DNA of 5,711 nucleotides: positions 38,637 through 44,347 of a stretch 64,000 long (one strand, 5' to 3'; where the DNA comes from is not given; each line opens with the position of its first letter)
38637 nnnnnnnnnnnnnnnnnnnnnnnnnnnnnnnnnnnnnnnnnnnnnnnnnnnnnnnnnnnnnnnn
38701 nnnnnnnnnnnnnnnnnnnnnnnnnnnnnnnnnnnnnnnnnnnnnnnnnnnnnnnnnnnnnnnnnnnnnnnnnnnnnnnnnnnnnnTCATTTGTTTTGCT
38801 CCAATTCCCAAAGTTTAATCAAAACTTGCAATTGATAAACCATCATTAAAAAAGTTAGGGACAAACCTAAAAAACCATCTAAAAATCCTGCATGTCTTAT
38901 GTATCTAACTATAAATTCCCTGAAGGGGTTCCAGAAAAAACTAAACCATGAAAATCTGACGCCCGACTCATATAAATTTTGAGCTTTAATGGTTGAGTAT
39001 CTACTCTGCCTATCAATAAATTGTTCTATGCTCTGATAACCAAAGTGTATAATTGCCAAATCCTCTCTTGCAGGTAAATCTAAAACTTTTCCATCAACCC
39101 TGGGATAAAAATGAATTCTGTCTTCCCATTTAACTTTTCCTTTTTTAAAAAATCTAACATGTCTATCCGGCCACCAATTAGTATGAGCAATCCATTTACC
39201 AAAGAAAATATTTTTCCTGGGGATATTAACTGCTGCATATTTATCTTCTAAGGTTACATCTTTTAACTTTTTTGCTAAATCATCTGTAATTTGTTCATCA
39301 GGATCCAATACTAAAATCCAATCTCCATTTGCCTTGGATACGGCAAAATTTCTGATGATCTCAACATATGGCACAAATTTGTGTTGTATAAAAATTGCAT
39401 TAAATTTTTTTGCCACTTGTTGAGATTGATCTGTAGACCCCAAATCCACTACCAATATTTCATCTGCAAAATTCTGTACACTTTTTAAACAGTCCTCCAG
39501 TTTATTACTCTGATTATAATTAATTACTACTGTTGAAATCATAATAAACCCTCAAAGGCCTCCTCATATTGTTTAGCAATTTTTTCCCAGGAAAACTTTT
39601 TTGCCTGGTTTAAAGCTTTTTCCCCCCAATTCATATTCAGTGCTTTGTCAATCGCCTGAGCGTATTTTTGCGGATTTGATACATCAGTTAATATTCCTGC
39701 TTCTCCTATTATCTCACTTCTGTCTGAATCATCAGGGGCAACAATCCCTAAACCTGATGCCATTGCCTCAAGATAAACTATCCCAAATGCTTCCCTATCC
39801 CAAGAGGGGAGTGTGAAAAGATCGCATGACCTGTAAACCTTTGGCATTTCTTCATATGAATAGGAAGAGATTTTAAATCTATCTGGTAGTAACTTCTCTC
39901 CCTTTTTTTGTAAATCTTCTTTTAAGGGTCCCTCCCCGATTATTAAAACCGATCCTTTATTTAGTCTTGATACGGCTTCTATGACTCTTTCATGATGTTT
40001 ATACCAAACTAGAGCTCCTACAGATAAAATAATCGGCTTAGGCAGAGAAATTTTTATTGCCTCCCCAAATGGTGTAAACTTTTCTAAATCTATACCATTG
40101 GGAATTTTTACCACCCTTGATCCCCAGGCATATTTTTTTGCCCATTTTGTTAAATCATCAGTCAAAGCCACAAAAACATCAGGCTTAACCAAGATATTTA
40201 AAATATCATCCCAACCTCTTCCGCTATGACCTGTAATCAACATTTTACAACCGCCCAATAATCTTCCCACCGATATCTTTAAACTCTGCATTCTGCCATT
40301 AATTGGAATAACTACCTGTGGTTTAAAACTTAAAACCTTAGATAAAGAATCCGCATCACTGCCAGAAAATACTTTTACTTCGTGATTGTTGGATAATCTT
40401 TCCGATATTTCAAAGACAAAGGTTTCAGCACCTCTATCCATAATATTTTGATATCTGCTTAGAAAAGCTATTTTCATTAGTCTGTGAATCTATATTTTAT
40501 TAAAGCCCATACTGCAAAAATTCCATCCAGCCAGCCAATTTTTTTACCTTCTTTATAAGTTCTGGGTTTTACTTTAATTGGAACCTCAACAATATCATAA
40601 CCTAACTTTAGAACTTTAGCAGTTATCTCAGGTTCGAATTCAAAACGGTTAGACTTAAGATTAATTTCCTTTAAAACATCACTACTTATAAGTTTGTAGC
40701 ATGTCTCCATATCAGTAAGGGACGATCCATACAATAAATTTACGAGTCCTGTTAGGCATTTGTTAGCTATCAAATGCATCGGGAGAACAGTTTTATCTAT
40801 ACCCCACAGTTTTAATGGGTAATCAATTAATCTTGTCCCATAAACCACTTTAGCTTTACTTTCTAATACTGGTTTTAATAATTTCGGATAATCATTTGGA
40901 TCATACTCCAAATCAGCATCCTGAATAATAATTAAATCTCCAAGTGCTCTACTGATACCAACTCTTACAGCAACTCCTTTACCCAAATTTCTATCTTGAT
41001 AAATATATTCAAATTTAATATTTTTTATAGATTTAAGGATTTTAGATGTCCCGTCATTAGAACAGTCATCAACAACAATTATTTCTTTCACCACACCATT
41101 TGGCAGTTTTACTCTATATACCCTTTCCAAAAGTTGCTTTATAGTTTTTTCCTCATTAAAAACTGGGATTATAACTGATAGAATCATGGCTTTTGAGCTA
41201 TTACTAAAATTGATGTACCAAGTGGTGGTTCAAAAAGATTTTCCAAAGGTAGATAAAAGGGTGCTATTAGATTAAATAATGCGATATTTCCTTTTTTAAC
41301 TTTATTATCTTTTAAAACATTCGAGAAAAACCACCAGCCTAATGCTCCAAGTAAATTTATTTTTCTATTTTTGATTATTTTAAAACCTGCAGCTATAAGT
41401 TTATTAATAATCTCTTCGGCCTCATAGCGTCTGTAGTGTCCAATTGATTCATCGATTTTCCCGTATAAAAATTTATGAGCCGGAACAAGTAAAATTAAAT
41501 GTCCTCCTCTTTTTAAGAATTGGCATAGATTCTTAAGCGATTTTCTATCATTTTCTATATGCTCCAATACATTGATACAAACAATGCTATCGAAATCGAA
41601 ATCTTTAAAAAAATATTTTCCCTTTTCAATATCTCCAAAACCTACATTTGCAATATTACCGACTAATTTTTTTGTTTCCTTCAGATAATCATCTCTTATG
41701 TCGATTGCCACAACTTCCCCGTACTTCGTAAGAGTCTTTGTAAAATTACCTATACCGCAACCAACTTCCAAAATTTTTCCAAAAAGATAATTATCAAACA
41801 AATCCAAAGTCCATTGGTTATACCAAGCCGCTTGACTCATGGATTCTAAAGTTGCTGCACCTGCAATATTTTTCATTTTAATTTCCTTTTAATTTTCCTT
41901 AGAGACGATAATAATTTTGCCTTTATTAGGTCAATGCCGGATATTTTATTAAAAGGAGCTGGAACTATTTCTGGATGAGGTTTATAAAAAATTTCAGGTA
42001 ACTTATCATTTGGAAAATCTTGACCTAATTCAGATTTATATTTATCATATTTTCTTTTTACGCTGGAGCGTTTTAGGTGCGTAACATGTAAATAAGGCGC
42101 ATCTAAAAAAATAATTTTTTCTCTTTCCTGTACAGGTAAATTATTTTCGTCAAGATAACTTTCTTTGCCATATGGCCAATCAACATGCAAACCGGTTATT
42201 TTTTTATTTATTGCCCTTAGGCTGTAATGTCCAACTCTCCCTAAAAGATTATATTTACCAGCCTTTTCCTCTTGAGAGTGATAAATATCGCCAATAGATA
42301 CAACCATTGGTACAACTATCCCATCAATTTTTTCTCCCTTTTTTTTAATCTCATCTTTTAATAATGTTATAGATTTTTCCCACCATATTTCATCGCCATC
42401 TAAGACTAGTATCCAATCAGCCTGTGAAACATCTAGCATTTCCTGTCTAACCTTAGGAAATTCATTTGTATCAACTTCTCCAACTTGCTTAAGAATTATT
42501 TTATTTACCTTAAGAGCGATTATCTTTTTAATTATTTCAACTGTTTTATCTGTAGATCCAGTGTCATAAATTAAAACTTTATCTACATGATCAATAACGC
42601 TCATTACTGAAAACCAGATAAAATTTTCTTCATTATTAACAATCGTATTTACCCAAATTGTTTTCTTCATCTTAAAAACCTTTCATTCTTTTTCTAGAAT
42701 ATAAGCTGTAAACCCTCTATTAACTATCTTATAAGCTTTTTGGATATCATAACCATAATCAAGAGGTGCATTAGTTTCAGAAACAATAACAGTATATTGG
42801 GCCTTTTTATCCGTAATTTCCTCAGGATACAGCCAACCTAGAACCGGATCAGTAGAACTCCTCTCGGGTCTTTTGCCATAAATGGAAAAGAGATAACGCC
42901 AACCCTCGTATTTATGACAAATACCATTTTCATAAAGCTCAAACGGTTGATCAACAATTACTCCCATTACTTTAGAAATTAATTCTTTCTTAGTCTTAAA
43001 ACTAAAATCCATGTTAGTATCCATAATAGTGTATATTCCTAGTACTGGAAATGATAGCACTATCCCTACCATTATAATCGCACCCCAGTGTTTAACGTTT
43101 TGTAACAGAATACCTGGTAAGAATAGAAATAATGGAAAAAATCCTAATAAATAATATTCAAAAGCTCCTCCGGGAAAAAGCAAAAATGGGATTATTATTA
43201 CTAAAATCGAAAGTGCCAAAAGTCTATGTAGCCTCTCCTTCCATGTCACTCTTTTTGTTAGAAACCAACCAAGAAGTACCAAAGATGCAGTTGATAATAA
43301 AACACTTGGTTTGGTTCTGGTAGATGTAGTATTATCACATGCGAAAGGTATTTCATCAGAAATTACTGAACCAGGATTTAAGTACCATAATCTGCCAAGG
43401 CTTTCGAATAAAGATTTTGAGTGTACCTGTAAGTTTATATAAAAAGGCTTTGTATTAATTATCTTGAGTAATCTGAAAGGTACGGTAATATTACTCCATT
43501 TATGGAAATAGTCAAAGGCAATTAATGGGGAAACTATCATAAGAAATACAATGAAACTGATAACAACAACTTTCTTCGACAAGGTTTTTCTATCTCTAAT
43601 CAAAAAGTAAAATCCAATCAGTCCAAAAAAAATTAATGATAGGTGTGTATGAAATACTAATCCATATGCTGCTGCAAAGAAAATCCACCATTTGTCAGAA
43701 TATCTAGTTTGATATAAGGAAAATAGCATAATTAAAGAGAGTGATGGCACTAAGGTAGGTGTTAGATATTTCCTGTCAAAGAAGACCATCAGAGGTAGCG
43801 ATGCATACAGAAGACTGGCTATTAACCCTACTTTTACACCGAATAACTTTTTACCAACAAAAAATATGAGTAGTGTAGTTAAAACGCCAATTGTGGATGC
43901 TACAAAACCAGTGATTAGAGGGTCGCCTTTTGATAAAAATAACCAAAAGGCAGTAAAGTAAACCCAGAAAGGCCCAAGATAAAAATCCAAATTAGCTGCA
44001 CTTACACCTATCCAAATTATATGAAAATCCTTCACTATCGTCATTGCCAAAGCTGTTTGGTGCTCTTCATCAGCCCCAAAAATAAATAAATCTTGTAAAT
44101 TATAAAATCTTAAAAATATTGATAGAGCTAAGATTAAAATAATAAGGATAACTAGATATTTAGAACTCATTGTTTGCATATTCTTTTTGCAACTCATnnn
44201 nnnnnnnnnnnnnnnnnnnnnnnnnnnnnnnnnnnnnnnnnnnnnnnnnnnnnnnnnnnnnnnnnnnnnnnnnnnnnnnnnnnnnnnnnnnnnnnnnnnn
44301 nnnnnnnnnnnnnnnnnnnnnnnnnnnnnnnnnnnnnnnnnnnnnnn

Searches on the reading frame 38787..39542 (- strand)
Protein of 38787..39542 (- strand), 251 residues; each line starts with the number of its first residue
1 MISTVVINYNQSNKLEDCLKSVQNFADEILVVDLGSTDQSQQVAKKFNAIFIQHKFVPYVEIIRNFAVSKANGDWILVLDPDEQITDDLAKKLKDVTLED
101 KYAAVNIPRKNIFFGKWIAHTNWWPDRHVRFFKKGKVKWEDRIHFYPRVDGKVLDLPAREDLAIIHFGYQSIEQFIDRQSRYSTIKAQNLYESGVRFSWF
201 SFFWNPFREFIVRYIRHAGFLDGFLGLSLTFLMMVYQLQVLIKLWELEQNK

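Call 54: search_protein_families(library=pfam, proteins=[window:38787-39542:-], max_evalue=0.001)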
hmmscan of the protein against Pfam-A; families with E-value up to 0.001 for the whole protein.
window:38787-39542:- (251 aa): 2 families
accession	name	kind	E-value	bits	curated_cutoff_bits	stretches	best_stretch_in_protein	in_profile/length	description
PF00535.33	Glycos_transf_2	-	2.3e-19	70.4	23.3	1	3-145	1-151/168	Glycosyl transferase family 2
PF13704.12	Glyco_tranf_2_4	-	0.00013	22.9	27.5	1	13-86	5-85/98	Glycosyl transferase family 2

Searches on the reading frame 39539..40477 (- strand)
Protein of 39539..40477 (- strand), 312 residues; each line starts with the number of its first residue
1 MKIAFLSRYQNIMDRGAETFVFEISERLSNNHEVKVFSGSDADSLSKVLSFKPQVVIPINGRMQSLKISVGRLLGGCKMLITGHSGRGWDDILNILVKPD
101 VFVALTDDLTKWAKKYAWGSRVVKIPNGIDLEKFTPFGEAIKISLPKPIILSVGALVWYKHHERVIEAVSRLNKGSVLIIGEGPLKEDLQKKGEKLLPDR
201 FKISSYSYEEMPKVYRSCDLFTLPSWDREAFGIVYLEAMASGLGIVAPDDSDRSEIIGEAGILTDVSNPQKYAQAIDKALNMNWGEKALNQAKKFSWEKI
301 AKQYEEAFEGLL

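Call 54: search_protein_families(library=pfam, proteins=[window:39539-40477:-], max_evalue=0.001)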
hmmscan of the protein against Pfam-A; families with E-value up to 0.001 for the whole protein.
window:39539-40477:- (312 aa): 3 families
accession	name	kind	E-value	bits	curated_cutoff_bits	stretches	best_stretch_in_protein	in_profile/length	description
PF00534.26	Glycos_transf_1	-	4.2e-27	95.2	26.4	1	143-288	11-162/172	Glycosyl transferases group 1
PF13692.12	Glyco_trans_1_4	-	8.6e-24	84.9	27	1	148-281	2-141/142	Glycosyl transferases group 1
PF13439.12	Glyco_transf_4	-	9.1e-06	26.2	28.5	0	16-48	3-36/170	Glycosyltransferase Family 4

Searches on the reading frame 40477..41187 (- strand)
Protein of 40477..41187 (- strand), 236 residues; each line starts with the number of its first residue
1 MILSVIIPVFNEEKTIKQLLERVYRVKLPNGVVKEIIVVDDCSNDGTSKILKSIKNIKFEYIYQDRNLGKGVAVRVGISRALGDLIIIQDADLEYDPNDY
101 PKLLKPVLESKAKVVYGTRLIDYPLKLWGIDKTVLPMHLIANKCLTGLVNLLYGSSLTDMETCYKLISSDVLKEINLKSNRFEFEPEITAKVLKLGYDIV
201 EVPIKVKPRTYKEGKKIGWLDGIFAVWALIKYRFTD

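Call 14: search_protein_families(library=pfam, proteins=[window:40477-41187:-], max_evalue=0.01)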
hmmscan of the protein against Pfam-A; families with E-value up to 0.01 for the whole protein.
window:40477-41187:- (236 aa): 3 families
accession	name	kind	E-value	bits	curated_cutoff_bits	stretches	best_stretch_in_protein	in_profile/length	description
PF00535.33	Glycos_transf_2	-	4.7e-32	111.7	23.3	1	4-171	1-163/168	Glycosyl transferase family 2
PF10111.15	Glyco_tranf_2_2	-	1.4e-07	31.8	27.3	1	4-105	1-104/276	Glycosyltransferase like family 2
PF13641.12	Glyco_tranf_2_3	-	3.5e-05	24.4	27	1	3-120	3-124/230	Glycosyltransferase like family 2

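Call 68: search_solved_structures(query=window:40477-41187:-, max_evalue=0.001)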
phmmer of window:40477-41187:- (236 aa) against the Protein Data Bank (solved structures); distinct sequences matched with E-value up to 0.001: 25.
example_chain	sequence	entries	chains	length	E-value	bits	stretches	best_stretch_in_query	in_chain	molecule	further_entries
9hwj_A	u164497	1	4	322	6e-13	52.2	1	3-107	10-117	Undecaprenyl-phosphate 4-deoxy-4-formamido-L-arabinose transferase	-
9bhc_C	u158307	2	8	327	8.4e-13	51.7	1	3-106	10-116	Undecaprenyl-phosphate 4-deoxy-4-formamido-L-arabinose transferase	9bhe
8vxh_A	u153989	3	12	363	1.1e-12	51.4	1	3-106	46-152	Undecaprenyl-phosphate 4-deoxy-4-formamido-L-arabinose transferase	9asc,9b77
5mlz_A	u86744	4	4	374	3.7e-12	49.6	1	2-213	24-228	Dolichol monophosphate mannose synthase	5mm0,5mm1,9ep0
5eke_A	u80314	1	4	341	4.9e-12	49.2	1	3-119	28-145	Uncharacterized glycosyltransferase sll0501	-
5ekp_C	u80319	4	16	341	4.9e-12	49.2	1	3-119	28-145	Uncharacterized glycosyltransferase sll0501 | Glycosyltransferase sll0501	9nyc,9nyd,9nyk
9nye_A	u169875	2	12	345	5.1e-12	49.1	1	3-119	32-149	Glycosyltransferase sll0501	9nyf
9omj_A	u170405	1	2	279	9.9e-11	44.9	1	3-126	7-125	Glycosyltransferase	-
9omh_A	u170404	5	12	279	9.9e-11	44.9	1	3-126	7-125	Glycosyltransferase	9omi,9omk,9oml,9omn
9omm_A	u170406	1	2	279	1e-10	44.9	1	3-126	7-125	Glycosyltransferase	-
5tze_C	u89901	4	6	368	9.8e-08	35.1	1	3-92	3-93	Glycosyl transferase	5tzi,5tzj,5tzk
5tz8_A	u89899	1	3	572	1.9e-07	34.1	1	3-92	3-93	Glycosyl transferase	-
6p61_A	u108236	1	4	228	2.6e-07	33.7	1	3-108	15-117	Glycosyltransferase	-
7pdo_A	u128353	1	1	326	2.7e-07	33.6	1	3-112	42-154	Glucosyl-3-phosphoglycerate synthase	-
7p5l_A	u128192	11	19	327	2.8e-07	33.6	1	3-112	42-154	Glucosyl-3-phosphoglycerate synthase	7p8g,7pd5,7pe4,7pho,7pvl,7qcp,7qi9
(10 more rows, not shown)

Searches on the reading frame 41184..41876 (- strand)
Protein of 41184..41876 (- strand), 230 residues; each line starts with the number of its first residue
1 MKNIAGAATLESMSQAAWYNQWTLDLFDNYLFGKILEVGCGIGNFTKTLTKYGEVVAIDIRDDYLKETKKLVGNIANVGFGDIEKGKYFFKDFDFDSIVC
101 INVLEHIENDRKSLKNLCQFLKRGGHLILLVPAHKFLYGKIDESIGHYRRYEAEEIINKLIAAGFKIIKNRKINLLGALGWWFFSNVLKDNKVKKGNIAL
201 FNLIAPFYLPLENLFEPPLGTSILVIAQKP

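Call 14: search_protein_families(library=pfam, proteins=[window:41184-41876:-], max_evalue=0.01)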
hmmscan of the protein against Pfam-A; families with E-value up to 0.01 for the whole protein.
window:41184-41876:- (230 aa): 12 families
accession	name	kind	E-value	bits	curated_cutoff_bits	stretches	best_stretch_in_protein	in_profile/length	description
PF08241.18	Methyltransf_11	-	2.7e-15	57.2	21.2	1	36-129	1-95/95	Methyltransferase domain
PF08242.18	Methyltransf_12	-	8.1e-14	52.6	30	1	36-127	1-98/98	Methyltransferase domain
PF13489.12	Methyltransf_23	-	3.7e-13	50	27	1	30-168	21-162/164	Methyltransferase domain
PF13649.12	Methyltransf_25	-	6.5e-13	49.6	27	1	35-125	1-97/97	Methyltransferase domain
PF13847.12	Methyltransf_31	-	1.4e-12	47.9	27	1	34-132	6-112/145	Methyltransferase domain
PF05401.17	NodS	-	2.2e-09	37.9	24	1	32-174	44-181/201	Nodulation protein S (NodS)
PF01209.24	Ubie_methyltran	-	2.6e-06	27.4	20.1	1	21-131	37-153/233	ubiE/COQ5 methyltransferase family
PF02353.26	CMAS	-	3.1e-06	27.2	27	1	34-129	65-164/273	Mycolic acid cyclopropane synthetase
PF07021.18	MetW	-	0.00017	21.7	21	1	34-121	16-102/193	Methionine biosynthesis protein MetW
PF05219.18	DREV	-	0.00086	18.9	26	1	34-136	97-195/265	DREV methyltransferase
PF01234.23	NNMT_PNMT_TEMT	-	0.0014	18.4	25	1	98-171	165-238/261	NNMT/PNMT/TEMT family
PF03291.22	mRNA_G-N7_MeTrfase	-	0.0071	15.9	26.6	0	105-158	156-203/315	mRNA (guanine-N(7))-methyltransferase domain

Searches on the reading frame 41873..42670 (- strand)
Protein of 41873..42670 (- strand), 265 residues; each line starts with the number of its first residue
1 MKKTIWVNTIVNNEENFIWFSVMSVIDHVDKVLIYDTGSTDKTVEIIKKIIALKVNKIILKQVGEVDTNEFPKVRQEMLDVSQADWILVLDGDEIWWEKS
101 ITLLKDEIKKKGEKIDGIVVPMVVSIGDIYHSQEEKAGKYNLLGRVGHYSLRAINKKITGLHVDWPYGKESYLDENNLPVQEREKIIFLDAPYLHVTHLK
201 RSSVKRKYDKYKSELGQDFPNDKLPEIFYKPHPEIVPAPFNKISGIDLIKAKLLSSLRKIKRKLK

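Call 14: search_protein_families(library=pfam, proteins=[window:41873-42670:-], max_evalue=0.01)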
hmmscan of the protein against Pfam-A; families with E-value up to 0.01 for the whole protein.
window:41873-42670:- (265 aa): 3 families
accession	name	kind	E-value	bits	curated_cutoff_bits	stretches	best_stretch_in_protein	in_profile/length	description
PF00535.33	Glycos_transf_2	-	1.1e-09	38.9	23.3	1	11-121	6-116/168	Glycosyl transferase family 2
PF13704.12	Glyco_tranf_2_4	-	1.6e-06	28.9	27.5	1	28-99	18-87/98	Glycosyl transferase family 2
PF10111.15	Glyco_tranf_2_2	-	0.00033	20.7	27.3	1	20-124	26-124/276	Glycosyltransferase like family 2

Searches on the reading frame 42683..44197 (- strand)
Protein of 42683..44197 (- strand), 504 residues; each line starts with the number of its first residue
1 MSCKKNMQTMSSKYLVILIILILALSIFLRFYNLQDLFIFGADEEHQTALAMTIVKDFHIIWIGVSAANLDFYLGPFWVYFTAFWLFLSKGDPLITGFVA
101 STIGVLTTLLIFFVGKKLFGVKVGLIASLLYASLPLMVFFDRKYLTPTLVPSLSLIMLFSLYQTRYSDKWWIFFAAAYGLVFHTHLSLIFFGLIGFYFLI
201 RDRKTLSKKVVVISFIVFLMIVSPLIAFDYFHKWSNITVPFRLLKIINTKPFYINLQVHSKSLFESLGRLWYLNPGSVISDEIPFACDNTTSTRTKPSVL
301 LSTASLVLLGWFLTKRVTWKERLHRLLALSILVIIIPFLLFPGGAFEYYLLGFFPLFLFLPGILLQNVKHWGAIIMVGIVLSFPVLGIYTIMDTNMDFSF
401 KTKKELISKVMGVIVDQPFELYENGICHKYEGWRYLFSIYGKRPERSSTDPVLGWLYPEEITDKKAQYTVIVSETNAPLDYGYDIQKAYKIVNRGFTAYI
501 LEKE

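Call 14: search_protein_families(library=pfam, proteins=[window:42683-44197:-], max_evalue=0.01)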
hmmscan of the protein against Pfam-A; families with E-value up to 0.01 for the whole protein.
window:42683-44197:- (504 aa): 1 family
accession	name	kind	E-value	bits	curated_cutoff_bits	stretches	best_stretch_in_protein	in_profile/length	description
PF13231.12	PMT_2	-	1.1e-10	42.4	26.1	1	76-226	4-158/160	Dolichyl-phosphate-mannose-protein mannosyltransferase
